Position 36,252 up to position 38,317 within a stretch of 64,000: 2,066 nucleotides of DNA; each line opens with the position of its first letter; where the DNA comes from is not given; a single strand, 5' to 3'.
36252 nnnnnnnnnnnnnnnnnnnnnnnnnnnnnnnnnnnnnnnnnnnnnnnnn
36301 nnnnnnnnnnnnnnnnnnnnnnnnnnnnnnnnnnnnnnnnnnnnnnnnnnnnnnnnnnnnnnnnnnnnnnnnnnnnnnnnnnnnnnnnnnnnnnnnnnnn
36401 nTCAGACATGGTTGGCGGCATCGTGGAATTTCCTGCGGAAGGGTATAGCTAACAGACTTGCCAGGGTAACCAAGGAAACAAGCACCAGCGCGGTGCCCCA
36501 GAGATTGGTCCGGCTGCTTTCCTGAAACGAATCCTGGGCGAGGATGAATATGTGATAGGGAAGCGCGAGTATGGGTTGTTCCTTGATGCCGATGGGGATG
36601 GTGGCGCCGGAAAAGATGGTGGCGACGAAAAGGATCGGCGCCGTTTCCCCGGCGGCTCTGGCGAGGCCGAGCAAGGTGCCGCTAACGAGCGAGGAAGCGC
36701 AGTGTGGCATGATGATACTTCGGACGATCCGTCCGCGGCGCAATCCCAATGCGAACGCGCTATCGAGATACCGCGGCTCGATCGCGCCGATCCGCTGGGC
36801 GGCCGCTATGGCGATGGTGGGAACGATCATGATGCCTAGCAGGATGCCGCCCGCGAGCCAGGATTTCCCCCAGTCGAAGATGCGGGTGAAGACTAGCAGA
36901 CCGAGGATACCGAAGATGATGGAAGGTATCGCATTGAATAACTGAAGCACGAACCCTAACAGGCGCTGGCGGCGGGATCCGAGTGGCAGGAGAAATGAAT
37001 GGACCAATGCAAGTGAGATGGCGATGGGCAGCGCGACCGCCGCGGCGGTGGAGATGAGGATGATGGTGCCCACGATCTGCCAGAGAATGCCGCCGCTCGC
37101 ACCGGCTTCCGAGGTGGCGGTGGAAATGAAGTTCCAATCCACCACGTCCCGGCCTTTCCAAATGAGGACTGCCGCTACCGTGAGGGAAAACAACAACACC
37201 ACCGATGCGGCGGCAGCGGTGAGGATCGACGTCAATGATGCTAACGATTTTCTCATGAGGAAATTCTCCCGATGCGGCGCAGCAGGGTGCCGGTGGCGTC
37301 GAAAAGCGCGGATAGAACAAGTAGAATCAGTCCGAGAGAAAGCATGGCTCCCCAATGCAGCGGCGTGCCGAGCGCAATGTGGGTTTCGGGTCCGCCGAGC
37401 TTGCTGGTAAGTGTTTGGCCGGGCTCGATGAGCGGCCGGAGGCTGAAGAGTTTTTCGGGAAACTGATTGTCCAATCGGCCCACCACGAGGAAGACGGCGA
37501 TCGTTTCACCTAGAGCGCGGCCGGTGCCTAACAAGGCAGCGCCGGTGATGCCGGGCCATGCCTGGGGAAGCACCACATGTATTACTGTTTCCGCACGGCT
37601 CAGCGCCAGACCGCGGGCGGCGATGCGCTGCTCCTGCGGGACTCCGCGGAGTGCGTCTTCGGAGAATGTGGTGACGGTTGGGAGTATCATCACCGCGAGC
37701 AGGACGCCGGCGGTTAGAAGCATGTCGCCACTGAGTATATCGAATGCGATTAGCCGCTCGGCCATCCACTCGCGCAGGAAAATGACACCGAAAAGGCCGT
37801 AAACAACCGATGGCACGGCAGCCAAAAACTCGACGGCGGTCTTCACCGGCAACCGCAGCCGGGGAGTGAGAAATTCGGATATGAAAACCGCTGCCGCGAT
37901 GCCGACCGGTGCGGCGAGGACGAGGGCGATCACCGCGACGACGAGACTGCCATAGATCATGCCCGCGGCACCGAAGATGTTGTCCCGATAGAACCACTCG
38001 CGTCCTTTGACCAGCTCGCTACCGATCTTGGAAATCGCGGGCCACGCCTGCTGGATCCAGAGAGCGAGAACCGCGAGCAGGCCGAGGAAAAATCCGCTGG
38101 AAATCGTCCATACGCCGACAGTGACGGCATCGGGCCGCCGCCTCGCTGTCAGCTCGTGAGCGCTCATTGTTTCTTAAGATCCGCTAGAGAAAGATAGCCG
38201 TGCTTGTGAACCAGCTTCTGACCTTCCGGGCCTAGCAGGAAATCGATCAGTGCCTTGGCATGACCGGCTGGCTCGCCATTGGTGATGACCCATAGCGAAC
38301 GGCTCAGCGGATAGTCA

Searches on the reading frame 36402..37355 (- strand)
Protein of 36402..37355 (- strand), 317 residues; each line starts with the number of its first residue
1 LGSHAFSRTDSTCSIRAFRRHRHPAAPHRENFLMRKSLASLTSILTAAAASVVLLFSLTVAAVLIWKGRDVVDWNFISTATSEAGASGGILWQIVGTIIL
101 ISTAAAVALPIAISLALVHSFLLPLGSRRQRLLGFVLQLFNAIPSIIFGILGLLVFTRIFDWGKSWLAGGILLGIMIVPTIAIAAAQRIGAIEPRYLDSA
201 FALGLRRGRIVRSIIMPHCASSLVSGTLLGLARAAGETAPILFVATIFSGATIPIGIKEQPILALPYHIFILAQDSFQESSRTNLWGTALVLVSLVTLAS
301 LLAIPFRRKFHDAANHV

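Call 3: search_protein_families(library=ncbifam, proteins=[window:36402-37355:-])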
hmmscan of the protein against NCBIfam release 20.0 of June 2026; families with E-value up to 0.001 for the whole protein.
window:36402-37355:- (317 aa): 9 families
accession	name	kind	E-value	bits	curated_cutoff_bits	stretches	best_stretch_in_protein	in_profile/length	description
TIGR00974.1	3a0107s02c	equivalog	9.3e-45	152.9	193.45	1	44-310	6-270/272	phosphate ABC transporter permease PstA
TIGR02138.1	phosphate_pstC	equivalog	4e-31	108.1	196.45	1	42-305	10-290/296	phosphate ABC transporter permease subunit PstC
NF008430.0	PRK11268.1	equivalog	3.6e-19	68.9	439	1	28-304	16-288/295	phosphate ABC transporter permease PstA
NF008435.0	PRK11275.1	equivalog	8.9e-16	57.8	502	2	164-245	168-249/319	phosphate ABC transporter permease PstC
TIGR01581.1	Mo_ABC_porter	hypoth_equivalog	5.4e-07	29.3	210.3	1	96-257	29-196/225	ABC transporter permease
TIGR02141.1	modB_ABC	equivalog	6.8e-07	29.1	182.6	1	126-257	29-173/208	molybdate ABC transporter permease subunit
TIGR02139.1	permease_CysT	equivalog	1e-05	25.3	246.1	1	191-247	157-213/265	sulfate ABC transporter permease subunit CysT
NF008208.0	PRK10971.1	equivalog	2e-05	24.2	415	1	165-246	139-220/277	sulfate/thiosulfate ABC transporter permease CysT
NF006939.0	PRK09421.1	equivalog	0.00037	20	262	1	101-254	18-183/230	molybdate ABC transporter permease subunit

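Call 4: search_protein_families(library=pfam, proteins=[window:36402-37355:-])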
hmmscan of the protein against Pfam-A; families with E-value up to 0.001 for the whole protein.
window:36402-37355:- (317 aa): 1 family
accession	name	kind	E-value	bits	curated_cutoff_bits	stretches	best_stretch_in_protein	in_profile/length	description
PF00528.27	BPD_transp_1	-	2.6e-12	47.3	26.4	1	109-301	2-169/184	Binding-protein-dependent transport system inner membrane component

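Call 66: search_solved_structures(query=window:36402-37355:-, max_evalue=0.00001, show_alignments=1)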
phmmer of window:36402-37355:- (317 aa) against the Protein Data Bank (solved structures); distinct sequences matched with E-value up to 0.00001: 4.
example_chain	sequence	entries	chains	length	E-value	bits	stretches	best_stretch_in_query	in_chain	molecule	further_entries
9k3s_A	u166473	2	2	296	5.1e-14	55.8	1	34-308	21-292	Phosphate transport system permease protein PstA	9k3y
9k3x_A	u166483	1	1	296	1.3e-13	54.5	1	34-308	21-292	Phosphate transport system permease protein PstA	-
9k3s_B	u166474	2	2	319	6.4e-13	52.2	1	162-245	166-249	Phosphate transport system permease protein PstC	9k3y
9k3x_B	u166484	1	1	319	1.2e-12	51.2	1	162-245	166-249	Phosphate transport system permease protein PstC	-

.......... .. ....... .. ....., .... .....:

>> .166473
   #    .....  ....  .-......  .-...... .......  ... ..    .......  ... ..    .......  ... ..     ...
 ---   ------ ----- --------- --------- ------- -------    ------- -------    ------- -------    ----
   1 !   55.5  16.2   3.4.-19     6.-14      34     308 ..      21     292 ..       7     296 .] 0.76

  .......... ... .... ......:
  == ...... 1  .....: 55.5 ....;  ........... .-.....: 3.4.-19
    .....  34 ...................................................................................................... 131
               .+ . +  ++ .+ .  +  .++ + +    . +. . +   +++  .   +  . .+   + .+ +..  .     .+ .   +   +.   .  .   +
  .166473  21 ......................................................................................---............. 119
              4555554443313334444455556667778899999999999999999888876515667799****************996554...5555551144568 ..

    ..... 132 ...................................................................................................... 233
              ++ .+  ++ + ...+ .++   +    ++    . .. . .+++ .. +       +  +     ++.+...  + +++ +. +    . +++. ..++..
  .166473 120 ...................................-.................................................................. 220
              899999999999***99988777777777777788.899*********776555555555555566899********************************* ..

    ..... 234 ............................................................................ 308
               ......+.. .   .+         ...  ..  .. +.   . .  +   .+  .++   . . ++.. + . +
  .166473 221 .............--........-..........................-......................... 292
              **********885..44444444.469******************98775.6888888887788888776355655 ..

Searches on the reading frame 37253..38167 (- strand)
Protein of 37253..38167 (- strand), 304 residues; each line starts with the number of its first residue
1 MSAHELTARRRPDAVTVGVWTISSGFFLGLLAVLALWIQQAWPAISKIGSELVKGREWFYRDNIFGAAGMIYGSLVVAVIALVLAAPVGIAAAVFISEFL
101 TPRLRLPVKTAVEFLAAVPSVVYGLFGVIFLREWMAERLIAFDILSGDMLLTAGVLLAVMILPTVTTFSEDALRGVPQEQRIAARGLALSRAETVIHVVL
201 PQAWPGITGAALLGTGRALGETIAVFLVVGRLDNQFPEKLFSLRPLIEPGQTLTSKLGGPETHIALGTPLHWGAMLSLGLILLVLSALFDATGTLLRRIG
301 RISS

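Call 3: search_protein_families(library=ncbifam, proteins=[window:37253-38167:-])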
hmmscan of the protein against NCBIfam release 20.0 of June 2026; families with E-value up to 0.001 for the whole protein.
window:37253-38167:- (304 aa): 13 families
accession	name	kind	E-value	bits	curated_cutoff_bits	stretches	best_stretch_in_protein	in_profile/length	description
TIGR02138.1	phosphate_pstC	equivalog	4.9e-65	219.5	196.45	1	22-295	11-290/296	phosphate ABC transporter permease subunit PstC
NF008435.0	PRK11275.1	equivalog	1.3e-39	136.2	502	1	33-294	37-306/319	phosphate ABC transporter permease PstC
TIGR00974.1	3a0107s02c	equivalog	2.2e-36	125.4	193.45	1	33-286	19-260/272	phosphate ABC transporter permease PstA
NF008430.0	PRK11268.1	equivalog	1e-11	44.5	439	1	63-237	75-238/295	phosphate ABC transporter permease PstA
TIGR02141.1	modB_ABC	equivalog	4.1e-11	42.9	182.6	1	74-234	3-164/208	molybdate ABC transporter permease subunit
NF038017.1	ABC_perm1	subfamily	3e-09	37.1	100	1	74-234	1-155/184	ABC transporter permease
TIGR01581.1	Mo_ABC_porter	hypoth_equivalog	1.1e-08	34.9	210.3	1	71-232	23-185/225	ABC transporter permease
TIGR00969.1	3a0106s02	subfamily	1.2e-06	28.2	240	1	74-233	66-226/272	sulfate ABC transporter permease subunit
NF006939.0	PRK09421.1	equivalog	4.8e-06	26.1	262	1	71-231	12-174/230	molybdate ABC transporter permease subunit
NF008208.0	PRK10971.1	equivalog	1.3e-05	24.9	415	1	74-232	63-222/277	sulfate/thiosulfate ABC transporter permease CysT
TIGR02139.1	permease_CysT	equivalog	1.9e-05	24.4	246.1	1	74-232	55-214/265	sulfate ABC transporter permease subunit CysT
TIGR02140.1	permease_CysW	equivalog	3.8e-05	23.3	329.1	1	67-233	45-212/261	sulfate ABC transporter permease subunit CysW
NF007047.0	PRK09500.1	equivalog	0.00036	20.2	326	1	72-243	61-221/257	spermidine/putrescine ABC transporter permease PotC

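Call 4: search_protein_families(library=pfam, proteins=[window:37253-38167:-])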
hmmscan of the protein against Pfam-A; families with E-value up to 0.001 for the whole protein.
window:37253-38167:- (304 aa): 1 family
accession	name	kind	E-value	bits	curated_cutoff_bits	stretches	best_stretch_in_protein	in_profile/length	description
PF00528.27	BPD_transp_1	-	9.9e-14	51.9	26.4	1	87-296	3-178/184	Binding-protein-dependent transport system inner membrane component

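Call 67: search_solved_structures(query=window:37253-38167:-, max_evalue=0.00001, show_alignments=1)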
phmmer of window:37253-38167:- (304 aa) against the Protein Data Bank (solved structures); distinct sequences matched with E-value up to 0.00001: 2.
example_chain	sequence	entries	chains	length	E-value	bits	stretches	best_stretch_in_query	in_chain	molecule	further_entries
9k3x_B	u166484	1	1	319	1.2e-33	120.1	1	32-292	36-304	Phosphate transport system permease protein PstC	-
9k3s_B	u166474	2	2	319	1.7e-33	119.6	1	32-292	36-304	Phosphate transport system permease protein PstC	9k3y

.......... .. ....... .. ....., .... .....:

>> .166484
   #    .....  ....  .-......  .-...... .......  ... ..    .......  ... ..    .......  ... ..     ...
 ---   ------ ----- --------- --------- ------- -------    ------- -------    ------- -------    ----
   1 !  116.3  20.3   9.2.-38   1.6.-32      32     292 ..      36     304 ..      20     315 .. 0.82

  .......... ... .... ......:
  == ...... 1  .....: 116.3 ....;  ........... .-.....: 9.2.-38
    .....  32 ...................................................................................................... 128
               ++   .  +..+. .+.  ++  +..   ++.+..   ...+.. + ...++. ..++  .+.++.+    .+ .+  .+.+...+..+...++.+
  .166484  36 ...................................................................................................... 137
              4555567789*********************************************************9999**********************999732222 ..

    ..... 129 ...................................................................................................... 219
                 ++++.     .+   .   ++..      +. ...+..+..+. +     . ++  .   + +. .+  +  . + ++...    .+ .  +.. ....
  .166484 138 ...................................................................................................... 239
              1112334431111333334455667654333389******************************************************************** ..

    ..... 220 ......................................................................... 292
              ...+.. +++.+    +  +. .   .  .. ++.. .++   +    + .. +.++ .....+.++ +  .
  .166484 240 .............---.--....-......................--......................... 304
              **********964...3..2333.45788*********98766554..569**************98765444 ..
